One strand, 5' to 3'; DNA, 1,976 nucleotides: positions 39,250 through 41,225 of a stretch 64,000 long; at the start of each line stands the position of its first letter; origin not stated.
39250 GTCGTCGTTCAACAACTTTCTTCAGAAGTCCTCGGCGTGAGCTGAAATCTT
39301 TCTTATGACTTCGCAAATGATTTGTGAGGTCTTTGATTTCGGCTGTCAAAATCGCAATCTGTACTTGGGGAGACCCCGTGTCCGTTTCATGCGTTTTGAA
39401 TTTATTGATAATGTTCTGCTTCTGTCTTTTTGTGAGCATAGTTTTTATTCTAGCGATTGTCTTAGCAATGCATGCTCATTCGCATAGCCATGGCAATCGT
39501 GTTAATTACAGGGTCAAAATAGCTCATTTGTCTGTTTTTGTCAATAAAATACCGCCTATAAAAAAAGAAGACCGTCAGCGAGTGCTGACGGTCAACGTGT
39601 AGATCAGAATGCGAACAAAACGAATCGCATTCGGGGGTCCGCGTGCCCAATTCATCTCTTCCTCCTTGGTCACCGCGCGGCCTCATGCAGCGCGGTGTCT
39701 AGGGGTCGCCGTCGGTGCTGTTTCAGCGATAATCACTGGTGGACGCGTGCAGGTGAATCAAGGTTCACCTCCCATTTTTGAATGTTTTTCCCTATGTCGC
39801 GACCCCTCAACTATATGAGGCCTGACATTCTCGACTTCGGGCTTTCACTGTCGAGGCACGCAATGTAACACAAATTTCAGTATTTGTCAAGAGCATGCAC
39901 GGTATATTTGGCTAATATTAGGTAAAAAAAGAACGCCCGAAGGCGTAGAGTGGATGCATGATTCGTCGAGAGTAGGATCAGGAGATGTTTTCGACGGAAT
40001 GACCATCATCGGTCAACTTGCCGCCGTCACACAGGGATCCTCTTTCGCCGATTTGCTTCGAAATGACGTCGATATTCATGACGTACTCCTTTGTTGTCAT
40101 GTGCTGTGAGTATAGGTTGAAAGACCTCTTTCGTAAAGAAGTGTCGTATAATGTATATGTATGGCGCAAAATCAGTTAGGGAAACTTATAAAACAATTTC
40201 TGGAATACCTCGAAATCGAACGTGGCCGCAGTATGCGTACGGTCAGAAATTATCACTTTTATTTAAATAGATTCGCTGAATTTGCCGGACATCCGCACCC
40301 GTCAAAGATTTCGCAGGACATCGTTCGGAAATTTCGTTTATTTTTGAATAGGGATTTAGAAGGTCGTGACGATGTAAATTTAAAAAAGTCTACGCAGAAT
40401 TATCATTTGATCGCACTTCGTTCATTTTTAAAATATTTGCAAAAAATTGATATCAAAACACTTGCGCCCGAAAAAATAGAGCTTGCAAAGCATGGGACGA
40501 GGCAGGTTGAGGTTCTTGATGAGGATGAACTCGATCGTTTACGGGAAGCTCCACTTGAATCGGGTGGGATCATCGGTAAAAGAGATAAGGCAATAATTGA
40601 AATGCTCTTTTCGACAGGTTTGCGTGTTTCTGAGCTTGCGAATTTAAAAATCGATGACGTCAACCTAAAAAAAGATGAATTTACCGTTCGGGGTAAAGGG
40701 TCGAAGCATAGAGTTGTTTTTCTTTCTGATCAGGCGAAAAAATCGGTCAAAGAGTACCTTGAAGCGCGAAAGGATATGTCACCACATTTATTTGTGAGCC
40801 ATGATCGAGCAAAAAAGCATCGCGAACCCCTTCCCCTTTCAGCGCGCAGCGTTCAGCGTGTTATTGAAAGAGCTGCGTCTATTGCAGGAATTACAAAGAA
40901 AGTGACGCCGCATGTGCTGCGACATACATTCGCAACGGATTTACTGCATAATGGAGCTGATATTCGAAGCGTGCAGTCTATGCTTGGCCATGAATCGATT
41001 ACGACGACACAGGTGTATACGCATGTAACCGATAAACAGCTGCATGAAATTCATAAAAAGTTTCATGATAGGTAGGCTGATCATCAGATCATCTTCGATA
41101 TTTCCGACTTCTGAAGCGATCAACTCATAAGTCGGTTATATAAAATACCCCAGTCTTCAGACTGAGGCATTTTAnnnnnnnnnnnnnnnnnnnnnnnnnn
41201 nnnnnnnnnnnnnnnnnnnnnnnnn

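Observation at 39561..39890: Self-contained ~290-nt structured RNA unit with promoter, closing helix, embedded SD-led 26-codon ORF and terminator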

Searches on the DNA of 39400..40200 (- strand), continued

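Call 51: search_with_rna_model(model_id=R1, sources=[L001, L002, L003, L004, L005, L006, L007, L008, L009, L010, L011, L012, L013, L014, L015, L016, L017, L018, L019, L020, L021, L022, L023, L024, L025, L026, L027, L028, L029, L030, L031, L032, L033, L034, L035, L036, L037, L038, L039, L040, L041, L042, L043, L044, L045, L046, L047, L048, L049, L050, L051, L052, L053, L054, L055, L056, L057, L058, L059, L060, L061, L062, L063, L064, L065, L066, L067, L068, L069, L070, L071, L072, L073, L074, L075, L076, L077, L078, L079, L080], max_evalue=10)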
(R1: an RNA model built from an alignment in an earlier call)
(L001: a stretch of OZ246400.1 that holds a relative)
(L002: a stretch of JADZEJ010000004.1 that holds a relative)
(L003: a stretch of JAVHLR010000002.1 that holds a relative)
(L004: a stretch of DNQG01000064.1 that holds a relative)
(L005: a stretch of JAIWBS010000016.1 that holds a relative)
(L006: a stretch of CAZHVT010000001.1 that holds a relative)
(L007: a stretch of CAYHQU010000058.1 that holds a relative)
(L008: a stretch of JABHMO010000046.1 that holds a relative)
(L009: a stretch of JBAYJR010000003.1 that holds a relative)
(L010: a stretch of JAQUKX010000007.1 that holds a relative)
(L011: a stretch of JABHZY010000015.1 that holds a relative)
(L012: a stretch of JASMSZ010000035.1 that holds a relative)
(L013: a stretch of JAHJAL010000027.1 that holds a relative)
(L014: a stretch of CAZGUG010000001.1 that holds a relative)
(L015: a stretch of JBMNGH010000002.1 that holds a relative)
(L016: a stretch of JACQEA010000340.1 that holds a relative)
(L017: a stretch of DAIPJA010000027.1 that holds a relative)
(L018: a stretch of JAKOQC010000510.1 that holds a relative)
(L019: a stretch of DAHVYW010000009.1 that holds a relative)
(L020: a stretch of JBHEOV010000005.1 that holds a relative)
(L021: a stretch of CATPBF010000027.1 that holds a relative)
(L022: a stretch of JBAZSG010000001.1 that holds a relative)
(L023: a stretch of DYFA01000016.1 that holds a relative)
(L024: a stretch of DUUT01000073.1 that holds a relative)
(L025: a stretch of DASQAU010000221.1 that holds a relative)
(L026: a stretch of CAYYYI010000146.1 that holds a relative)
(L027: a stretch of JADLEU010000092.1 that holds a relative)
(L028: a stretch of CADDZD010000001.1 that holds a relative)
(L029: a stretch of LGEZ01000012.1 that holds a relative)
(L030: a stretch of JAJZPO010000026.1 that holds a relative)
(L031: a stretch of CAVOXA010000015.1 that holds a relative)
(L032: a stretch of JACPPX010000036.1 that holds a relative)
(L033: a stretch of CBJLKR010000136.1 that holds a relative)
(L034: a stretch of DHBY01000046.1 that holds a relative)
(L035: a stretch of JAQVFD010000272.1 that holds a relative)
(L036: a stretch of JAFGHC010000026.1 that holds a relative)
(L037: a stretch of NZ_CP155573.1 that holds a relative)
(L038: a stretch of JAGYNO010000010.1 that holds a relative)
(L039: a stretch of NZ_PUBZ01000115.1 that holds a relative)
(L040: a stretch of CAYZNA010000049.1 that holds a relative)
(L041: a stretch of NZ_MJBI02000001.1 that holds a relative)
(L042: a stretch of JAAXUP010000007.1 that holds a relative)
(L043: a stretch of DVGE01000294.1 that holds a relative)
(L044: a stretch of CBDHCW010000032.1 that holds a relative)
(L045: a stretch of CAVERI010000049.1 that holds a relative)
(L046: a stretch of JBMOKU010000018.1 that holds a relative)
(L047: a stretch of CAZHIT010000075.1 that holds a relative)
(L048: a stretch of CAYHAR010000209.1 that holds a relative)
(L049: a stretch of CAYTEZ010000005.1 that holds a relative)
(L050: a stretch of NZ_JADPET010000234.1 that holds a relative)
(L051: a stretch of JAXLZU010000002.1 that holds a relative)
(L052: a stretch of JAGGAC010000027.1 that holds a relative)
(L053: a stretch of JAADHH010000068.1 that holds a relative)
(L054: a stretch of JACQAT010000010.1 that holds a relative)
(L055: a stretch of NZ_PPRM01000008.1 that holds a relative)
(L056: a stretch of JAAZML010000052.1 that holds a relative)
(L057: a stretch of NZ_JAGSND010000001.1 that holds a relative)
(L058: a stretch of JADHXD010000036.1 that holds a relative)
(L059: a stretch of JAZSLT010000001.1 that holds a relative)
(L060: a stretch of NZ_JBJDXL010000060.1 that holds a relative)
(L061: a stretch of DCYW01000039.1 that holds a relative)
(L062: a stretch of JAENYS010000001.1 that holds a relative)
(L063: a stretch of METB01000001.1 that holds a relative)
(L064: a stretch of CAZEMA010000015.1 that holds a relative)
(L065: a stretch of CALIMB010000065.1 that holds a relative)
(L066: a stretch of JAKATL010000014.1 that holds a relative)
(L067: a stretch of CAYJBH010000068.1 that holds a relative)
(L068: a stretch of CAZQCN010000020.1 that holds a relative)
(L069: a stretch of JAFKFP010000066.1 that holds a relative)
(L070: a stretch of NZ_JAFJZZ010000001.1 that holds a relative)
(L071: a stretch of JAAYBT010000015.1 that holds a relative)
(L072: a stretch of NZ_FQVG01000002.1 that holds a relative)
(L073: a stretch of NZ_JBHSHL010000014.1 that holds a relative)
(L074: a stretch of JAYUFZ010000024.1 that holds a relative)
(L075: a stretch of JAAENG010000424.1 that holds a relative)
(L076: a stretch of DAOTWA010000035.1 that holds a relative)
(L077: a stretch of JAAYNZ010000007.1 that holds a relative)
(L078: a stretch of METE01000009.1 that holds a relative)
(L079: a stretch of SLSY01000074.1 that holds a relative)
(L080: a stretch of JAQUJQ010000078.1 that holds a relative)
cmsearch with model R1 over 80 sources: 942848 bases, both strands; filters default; matches with E-value up to 10: 7.
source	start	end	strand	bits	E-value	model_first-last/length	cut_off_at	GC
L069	8806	8886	+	9.9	1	1-229/229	no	0.65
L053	12132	12193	+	9.4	1.4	1-229/229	no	0.58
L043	4218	4258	-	9.4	1.4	1-229/229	no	0.66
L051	1088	1122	+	7.6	5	1-229/229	no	0.6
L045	8109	8156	+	7.6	5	1-229/229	no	0.71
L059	13418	13477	+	7.6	5.1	1-229/229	no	0.6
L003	8085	8180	+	7.1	7.1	55-192/229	no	0.59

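Call 59: search_with_rna_model(model_id=R1, sources=[L119, L122, L101, L107, L129, L098, L092, L087, L083, L127, L086], filters=off, max_evalue=10, show_alignments=2)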
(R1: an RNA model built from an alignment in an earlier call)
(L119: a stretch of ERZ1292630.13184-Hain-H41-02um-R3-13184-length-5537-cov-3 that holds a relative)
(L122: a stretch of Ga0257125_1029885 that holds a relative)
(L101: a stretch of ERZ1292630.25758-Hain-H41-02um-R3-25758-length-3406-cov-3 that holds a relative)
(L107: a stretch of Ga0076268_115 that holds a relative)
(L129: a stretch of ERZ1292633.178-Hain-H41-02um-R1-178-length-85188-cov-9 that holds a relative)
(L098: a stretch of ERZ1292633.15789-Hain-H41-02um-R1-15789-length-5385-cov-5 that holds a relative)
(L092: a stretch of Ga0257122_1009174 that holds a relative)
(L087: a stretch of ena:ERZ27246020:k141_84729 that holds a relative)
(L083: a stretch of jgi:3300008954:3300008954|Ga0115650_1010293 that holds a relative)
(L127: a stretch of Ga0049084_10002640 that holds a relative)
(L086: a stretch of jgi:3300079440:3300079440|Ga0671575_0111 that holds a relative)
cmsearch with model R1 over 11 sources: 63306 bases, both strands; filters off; matches with E-value up to 10: 94.
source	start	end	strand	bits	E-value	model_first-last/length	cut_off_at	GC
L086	3908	3969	+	12.3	0.012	1-229/229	no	0.39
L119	395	426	+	10.1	0.057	1-229/229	no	0.62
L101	84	164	+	7.5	0.35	1-229/229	no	0.58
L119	2667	2754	-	6.7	0.64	1-229/229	no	0.5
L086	1162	1187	-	6.3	0.82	1-229/229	no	0.54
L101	2047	2077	+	6.1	0.95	1-229/229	no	0.61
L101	2278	2310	-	6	1.1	1-229/229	no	0.52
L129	2271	2328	-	5.9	1.1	1-229/229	no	0.72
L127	2384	2497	-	5.9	1.1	1-229/229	no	0.54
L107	5018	5044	-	5.6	1.4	1-229/229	no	0.59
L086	6119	6209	+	5.3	1.7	1-229/229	no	0.37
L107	5026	5052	+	5.2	1.8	1-229/229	no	0.59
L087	2975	2997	-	5.2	1.8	116-138/229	no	0.7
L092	2881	3025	-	5.1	2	1-229/229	no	0.39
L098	3984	4046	+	4.9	2.3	1-229/229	no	0.51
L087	2943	2965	+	4.8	2.3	1-229/229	no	0.57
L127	2186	2215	-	4.8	2.3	1-229/229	no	0.57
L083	860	884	-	4.7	2.6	166-190/229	no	0.64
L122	1091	1118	+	4.7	2.6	164-191/229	no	0.64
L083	4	55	-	4.6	2.7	78-142/229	no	0.4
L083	8686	8707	+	4.5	2.9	90-111/229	no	0.45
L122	1743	1769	+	4.5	3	1-229/229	no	0.63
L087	3915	3943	-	4.5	3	1-229/229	no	0.66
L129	5553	5611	+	4.5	3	1-229/229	no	0.58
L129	3804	3837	+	4.4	3.1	1-229/229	no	0.53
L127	3394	3426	+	4.4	3.3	1-229/229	no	0.48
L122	659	687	+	4.3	3.4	1-229/229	no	0.69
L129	5945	6094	+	4.2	3.6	1-229/229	no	0.49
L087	9278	9344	+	4.2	3.6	1-229/229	no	0.45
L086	362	548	+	4.2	3.6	1-229/229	no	0.49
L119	990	1021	-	4.2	3.7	1-229/229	no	0.56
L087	5669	5720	+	4.1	3.8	1-229/229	no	0.63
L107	2334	2356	-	4.1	3.9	1-229/229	no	0.52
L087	2549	2579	-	4.1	4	1-229/229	no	0.68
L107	1148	1179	+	4.1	4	1-229/229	no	0.56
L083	2171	2197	-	4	4.1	1-229/229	no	0.63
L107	2796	2822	-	4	4.2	1-229/229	no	0.48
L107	2672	2786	-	4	4.3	1-229/229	no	0.41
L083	2385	2404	-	4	4.3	1-229/229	no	0.6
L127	4369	4399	-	3.9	4.4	1-229/229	no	0.68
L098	3114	3144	+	3.9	4.6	1-229/229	no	0.65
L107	400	489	-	3.9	4.6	1-229/229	no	0.4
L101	2286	2318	+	3.8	4.7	1-229/229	no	0.45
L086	2539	2578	-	3.8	4.8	1-229/229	no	0.52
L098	1145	1174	-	3.8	4.8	1-229/229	no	0.6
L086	4670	4729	-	3.8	4.9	78-138/229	no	0.53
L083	4921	4957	+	3.8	4.9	1-229/229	no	0.46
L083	4240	4311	-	3.8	4.9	1-229/229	no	0.5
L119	109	212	+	3.8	5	1-229/229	no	0.62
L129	5597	5635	-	3.7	5.1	1-229/229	no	0.74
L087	6603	6684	-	3.7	5.1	1-229/229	no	0.48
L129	6421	6459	+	3.7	5.2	1-229/229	no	0.56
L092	1696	1735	-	3.7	5.3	1-229/229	no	0.45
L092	1235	1262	+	3.6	5.5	1-229/229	no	0.54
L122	1092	1119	-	3.6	5.7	164-191/229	no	0.64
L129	2279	2336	+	3.6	5.7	1-229/229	no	0.67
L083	595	663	+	3.5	5.9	1-229/229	no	0.51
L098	1389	1427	+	3.4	6.4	1-229/229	no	0.51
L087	945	1033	-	3.4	6.5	1-229/229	no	0.49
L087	2943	2968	-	3.4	6.6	113-138/229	no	0.54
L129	3064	3151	+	3.3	6.7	1-229/229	no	0.49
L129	6136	6166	+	3.3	6.7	1-229/229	no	0.58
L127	4657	4671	-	3.3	6.8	124-138/229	no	0.53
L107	1140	1171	-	3.3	6.9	1-229/229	no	0.53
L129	515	547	+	3.3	7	1-229/229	no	0.76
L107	408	443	+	3.2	7.2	1-229/229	no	0.5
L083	6258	6291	-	3.2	7.3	78-111/229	no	0.38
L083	5925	5981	+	3.2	7.4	1-229/229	no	0.35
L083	235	254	+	3.2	7.5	92-111/229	no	0.5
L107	4909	4927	+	3.2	7.5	1-229/229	no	0.79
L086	3099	3131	-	3.2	7.6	1-229/229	no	0.58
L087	6059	6137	+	3.2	7.6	1-229/229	no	0.44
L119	1896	1954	+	3.1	7.7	1-229/229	no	0.63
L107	1994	2022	-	3.1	7.9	163-191/229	no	0.62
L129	2861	2876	+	3.1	7.9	1-229/229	no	0.56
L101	2238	2265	+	3.1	8.1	1-229/229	no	0.5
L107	5179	5256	-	3.1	8.1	1-229/229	no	0.33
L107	3332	3413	+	3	8.2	69-152/229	no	0.37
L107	2846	2873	+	3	8.5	162-191/229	no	0.43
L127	708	730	+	3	8.5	167-189/229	no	0.57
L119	1435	1475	-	3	8.7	1-229/229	no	0.54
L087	8271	8369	-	3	8.7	42-202/229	no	0.51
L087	2973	2989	+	2.9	8.8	122-138/229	no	0.59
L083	6562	6625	-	2.9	9.2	67-152/229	no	0.45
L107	1282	1320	+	2.9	9.3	1-229/229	no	0.44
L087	5326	5355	+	2.9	9.4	1-229/229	no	0.57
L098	1281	1334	-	2.9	9.4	1-229/229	no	0.56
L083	5419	5444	-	2.8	9.4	1-229/229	no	0.58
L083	2409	2436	+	2.8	9.5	1-229/229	no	0.43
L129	619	639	-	2.8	9.6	1-229/229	no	0.76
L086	1310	1396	-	2.8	9.6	1-229/229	no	0.45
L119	2110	2219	-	2.8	9.6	1-229/229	no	0.5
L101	1167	1186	-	2.8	9.7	92-111/229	no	0.4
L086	5307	5336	+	2.8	9.7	162-191/229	no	0.57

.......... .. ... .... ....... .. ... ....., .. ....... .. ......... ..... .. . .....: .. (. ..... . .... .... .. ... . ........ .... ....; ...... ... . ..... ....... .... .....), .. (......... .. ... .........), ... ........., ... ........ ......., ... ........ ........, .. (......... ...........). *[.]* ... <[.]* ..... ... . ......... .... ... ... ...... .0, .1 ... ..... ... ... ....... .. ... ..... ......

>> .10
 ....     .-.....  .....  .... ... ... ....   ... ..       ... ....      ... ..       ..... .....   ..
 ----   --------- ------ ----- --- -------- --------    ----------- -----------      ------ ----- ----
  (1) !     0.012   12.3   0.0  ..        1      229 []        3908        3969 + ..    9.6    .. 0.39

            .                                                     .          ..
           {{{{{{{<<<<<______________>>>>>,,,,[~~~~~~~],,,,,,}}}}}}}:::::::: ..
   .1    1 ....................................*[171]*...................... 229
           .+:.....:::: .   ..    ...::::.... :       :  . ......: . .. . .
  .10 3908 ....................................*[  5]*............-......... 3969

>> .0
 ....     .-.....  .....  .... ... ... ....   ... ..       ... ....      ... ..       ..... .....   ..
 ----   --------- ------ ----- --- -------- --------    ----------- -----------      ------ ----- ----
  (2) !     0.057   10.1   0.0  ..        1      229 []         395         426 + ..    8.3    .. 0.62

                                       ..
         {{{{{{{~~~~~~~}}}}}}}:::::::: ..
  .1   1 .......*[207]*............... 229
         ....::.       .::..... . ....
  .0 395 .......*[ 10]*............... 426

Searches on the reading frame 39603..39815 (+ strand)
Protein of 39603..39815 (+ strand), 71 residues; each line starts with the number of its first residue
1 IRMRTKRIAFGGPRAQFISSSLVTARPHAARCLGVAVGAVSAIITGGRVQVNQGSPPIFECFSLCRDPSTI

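Call 34: find_related_loci(query=window:39603-39815:+, collection=viral_contigs, flank=3000)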
Query seq(71 aa) (71 aa) in viral_contigs; peptide patterns used: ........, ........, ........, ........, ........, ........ (x = any residue, [..] = any of these).
79 stretches matched a pattern, but none encodes a relative of the query by tblastn (E <= 1e-3).

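Call 36: find_related_loci(query=window:39603-39815:+, collection=metagenome_contigs, flank=5000)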
Query seq(71 aa) (71 aa) in metagenome_contigs; peptide patterns used: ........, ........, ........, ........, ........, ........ (x = any residue, [..] = any of these).
600 stretches matched a pattern, but none encodes a relative of the query by tblastn (E <= 1e-3).
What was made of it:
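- Tried and rejected: A back-translated pseudo-protein scan of viral contigs and JGI metagenomes (calls 34, 36).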

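Call 38: find_homologous_proteins(query=window:39603-39815:+, max_evalue=10)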
Query seq(71 aa): no candidate shares three 5-residue words with the query. No homologue found.

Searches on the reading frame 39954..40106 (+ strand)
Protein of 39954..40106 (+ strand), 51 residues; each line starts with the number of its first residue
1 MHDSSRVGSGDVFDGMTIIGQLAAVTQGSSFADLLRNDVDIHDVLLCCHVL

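Call 80: find_homologous_proteins(query=window:39954-40106:+, max_evalue=10)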
Query window:39954-40106:+ (51 aa): 1 proteins with E <= 10 among 1 candidates.
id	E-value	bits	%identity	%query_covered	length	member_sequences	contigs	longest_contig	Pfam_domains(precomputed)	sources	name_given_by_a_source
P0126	5.9e-26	106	100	100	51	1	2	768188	-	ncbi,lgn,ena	-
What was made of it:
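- Tried and rejected: A search of 5.8 billion proteins with the open antisense frame (call 38) and with the neighbouring 51-aa called ORF (call 80, self only).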

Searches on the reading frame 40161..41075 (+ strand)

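Call 82: search_protein_families(library=ncbifam, proteins=[window:40161-41075:+], max_evalue=0.001)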
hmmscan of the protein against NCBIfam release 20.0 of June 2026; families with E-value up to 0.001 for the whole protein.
window:40161-41075:+ (304 aa): 13 families
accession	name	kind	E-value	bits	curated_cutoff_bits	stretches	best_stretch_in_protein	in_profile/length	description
NF040815.2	recomb_XerA_Arch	equivalog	3.5e-72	243.1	220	1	12-296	2-261/263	site-specific tyrosine recombinase/integron integrase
TIGR02224.1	recomb_XerC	equivalog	2.8e-71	240.3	335.15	1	11-304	1-292/295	tyrosine recombinase XerC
TIGR02225.1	recomb_XerD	equivalog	3.5e-70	236.6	329.6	1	11-304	1-289/290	site-specific tyrosine recombinase XerD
NF001399.0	PRK00283.1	subfamily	2.7e-69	233.7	279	1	5-304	4-298/300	tyrosine recombinase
NF002331.0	PRK01287.1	subfamily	4.5e-50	170.6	371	1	4-302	24-325/365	site-specific tyrosine recombinase XerC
TIGR02249.1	integrase_gron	subfamily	4.5e-43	147.8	265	2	225-296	236-307/315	integron integrase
NF003462.0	PRK05084.1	equivalog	1.3e-36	126.1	267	1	140-299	195-354/360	tyrosine recombinase XerS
NF011946.0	PRK15417.1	equivalog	1.9e-28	99.6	435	2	229-291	255-317/337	integron integrase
NF007370.0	PRK09870.1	subfamily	1.8e-16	60.3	221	1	114-302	8-192/200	tyrosine-type DNA invertase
NF007371.0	PRK09871.1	subfamily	4.7e-16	58.9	222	1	136-290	22-175/198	tyrosine-type DNA invertase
NF040693.1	recomb_GmtY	equivalog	4e-12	46.1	340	1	198-296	338-439/441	gamma-mobile-trio recombinase GmtY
NF041502.1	integrase_1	equivalog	5.4e-09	35.3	350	1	187-300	264-371/484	site-specific integrase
NF002685.0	PRK02436.1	equivalog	5.4e-06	26.4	178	1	20-286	11-243/245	site-specific tyrosine recombinase XerD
